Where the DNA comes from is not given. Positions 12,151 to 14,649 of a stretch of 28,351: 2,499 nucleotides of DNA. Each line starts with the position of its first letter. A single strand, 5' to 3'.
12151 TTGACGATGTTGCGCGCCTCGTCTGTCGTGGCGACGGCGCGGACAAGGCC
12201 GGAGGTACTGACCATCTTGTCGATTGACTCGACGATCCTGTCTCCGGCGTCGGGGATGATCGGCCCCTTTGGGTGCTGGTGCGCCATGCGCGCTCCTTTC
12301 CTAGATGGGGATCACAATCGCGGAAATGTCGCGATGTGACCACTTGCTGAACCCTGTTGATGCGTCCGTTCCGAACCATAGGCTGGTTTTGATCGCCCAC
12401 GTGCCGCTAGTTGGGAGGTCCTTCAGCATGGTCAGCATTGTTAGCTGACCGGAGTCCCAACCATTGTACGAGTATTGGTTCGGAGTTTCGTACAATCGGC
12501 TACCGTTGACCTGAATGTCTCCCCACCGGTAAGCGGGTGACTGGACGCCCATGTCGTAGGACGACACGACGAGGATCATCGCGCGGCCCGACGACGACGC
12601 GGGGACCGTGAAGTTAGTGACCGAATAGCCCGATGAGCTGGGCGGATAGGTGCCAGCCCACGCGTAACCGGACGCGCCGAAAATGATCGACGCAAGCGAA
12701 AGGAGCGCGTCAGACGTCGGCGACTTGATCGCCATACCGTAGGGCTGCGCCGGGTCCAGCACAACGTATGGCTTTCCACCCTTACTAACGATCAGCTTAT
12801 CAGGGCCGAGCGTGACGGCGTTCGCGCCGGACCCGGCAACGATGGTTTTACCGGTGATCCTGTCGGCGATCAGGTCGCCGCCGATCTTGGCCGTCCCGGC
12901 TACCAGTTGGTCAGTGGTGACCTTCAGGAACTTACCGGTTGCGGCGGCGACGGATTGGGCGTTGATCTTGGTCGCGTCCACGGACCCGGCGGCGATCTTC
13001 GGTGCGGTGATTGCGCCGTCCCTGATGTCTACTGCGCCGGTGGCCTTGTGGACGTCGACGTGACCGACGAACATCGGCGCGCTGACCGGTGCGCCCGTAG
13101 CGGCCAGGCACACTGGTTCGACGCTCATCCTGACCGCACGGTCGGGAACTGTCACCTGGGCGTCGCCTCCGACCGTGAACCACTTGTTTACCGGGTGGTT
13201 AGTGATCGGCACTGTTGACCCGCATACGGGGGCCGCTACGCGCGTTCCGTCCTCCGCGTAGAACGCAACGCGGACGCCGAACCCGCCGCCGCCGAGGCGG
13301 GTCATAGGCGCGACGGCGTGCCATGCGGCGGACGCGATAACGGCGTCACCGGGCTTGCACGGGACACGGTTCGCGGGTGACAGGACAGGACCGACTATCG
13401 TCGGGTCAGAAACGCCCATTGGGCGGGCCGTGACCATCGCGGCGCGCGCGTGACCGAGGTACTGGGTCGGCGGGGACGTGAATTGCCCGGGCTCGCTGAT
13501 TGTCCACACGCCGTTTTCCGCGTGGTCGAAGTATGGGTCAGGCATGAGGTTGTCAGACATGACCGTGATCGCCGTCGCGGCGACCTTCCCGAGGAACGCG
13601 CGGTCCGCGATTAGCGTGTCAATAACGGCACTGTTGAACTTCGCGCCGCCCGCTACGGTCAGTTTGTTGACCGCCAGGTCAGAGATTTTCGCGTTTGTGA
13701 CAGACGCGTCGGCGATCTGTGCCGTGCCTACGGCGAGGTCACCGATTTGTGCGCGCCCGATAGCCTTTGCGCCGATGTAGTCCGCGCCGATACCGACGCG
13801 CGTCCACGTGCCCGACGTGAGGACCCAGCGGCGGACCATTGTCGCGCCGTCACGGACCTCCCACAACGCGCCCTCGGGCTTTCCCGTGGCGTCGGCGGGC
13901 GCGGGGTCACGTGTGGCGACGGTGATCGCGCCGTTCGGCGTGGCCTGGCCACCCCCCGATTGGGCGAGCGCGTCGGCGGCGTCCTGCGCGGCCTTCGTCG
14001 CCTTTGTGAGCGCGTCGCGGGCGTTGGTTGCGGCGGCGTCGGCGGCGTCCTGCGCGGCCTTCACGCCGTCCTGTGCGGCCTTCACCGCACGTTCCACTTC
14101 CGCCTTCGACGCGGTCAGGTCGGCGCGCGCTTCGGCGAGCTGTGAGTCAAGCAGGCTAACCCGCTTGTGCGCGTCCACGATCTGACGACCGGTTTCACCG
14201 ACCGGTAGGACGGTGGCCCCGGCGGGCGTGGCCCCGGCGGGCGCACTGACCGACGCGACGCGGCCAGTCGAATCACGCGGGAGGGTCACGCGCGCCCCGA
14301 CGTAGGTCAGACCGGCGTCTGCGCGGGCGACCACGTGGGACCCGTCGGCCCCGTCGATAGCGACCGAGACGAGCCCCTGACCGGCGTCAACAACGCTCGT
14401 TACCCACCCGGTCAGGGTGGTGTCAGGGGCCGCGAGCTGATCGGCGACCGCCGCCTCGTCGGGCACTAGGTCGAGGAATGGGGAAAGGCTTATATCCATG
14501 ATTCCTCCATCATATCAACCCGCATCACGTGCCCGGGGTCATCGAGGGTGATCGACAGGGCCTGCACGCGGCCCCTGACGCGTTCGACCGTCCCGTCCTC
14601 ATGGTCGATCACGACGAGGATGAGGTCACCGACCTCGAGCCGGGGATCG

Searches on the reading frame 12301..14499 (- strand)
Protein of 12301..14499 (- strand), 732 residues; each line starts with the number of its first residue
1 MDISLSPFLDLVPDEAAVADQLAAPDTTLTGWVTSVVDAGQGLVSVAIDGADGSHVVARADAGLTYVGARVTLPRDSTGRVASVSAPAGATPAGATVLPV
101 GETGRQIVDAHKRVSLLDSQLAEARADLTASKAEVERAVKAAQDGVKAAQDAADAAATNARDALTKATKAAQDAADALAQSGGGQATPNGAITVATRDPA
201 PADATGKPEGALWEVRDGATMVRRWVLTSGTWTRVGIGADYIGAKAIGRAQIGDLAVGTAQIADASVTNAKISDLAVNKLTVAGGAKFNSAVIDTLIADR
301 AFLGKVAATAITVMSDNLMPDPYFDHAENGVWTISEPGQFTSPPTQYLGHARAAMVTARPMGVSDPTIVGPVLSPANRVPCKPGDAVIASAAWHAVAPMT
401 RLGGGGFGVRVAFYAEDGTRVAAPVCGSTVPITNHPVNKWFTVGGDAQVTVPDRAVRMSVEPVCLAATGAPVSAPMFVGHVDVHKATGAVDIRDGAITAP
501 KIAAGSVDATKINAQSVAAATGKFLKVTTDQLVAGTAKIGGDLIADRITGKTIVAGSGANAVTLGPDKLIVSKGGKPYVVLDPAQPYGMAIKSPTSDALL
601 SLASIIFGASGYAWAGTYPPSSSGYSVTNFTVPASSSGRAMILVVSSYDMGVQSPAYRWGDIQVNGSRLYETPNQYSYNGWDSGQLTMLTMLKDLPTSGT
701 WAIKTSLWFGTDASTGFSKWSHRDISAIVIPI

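Call 50: search_protein_families(library=phrogs, proteins=[window:12301-14499:-], max_evalue=0.001)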
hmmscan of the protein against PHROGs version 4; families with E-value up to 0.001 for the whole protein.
window:12301-14499:- (732 aa): 3 families
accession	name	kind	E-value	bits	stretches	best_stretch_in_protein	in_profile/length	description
phrog_892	-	tail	1.3e-05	24.9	1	242-283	365-406/782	tail fiber protein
phrog_26466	-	unknown function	3.3e-05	22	1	425-555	1749-1876/2337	-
phrog_36443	-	unknown function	0.00042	19.3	1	249-297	421-469/1238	-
